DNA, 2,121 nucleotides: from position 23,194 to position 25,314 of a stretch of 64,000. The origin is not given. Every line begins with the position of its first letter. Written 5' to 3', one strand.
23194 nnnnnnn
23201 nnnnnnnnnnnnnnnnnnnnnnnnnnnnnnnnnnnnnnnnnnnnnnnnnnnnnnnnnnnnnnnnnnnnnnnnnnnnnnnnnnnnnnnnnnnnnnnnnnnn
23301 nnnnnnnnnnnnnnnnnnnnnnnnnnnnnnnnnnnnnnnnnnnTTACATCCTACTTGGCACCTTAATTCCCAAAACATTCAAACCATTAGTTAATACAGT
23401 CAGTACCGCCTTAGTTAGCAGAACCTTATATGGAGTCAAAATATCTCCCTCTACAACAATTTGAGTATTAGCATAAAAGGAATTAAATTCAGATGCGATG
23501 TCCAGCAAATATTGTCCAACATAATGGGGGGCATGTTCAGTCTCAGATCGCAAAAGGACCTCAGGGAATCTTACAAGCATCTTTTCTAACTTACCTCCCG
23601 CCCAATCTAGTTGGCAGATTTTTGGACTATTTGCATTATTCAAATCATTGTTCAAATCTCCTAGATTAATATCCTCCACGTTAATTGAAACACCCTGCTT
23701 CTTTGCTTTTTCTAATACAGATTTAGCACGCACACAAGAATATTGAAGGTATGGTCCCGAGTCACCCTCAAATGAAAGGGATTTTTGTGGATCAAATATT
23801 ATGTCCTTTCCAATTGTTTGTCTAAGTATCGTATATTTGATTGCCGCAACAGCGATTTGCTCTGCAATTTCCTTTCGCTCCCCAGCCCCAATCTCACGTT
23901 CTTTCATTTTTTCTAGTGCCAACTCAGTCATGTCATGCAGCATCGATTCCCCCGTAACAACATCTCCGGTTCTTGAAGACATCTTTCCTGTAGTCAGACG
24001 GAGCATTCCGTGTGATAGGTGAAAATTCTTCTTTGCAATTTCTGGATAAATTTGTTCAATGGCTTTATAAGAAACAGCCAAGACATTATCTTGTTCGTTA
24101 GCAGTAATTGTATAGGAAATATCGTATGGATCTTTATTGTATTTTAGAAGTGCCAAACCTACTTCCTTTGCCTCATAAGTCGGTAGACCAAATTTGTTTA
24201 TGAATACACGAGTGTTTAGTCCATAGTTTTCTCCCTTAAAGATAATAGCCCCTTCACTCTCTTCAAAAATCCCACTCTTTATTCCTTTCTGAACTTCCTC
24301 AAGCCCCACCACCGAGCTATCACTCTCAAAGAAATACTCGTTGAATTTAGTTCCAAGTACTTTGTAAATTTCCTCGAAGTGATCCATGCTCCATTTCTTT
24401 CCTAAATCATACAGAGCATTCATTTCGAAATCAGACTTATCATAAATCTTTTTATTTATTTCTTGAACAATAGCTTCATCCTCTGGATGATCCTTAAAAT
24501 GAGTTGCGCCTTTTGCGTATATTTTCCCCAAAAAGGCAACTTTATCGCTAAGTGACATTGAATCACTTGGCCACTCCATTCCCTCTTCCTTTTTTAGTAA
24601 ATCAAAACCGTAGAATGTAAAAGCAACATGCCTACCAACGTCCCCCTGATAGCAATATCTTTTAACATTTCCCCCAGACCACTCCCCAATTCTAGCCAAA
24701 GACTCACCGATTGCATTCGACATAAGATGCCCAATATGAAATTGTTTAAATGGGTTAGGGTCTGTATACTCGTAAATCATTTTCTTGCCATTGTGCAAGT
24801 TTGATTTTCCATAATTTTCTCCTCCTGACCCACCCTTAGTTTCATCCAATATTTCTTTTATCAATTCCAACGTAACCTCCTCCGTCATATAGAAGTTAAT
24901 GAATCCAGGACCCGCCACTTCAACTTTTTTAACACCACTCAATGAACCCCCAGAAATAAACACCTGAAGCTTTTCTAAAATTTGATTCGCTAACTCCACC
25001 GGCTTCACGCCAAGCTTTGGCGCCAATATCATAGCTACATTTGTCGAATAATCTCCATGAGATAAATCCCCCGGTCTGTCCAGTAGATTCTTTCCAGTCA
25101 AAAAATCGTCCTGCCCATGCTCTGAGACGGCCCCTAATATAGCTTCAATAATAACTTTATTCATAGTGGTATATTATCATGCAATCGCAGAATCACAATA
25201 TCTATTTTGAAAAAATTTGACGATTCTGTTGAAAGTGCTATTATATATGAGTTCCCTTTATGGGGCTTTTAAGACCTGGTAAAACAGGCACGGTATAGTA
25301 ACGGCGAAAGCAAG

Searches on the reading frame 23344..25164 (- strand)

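Call 14: search_protein_families(library=pfam, proteins=[window:23344-25164:-])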
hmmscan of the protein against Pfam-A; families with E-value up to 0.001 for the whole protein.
window:23344-25164:- (606 aa): 3 families
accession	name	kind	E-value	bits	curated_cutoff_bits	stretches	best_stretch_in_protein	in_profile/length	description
PF00750.26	tRNA-synt_1d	-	3.4e-28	99.1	23.3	1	120-458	13-348/349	tRNA synthetases class I (R), catalytic domain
PF05746.21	DALR_1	-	1.1e-20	74.3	22.3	1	473-606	1-117/117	DALR anticodon binding domain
PF03485.21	Arg_tRNA_synt_N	-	2.8e-17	63.5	21.5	1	5-92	3-84/85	Arginyl tRNA synthetase N terminal domain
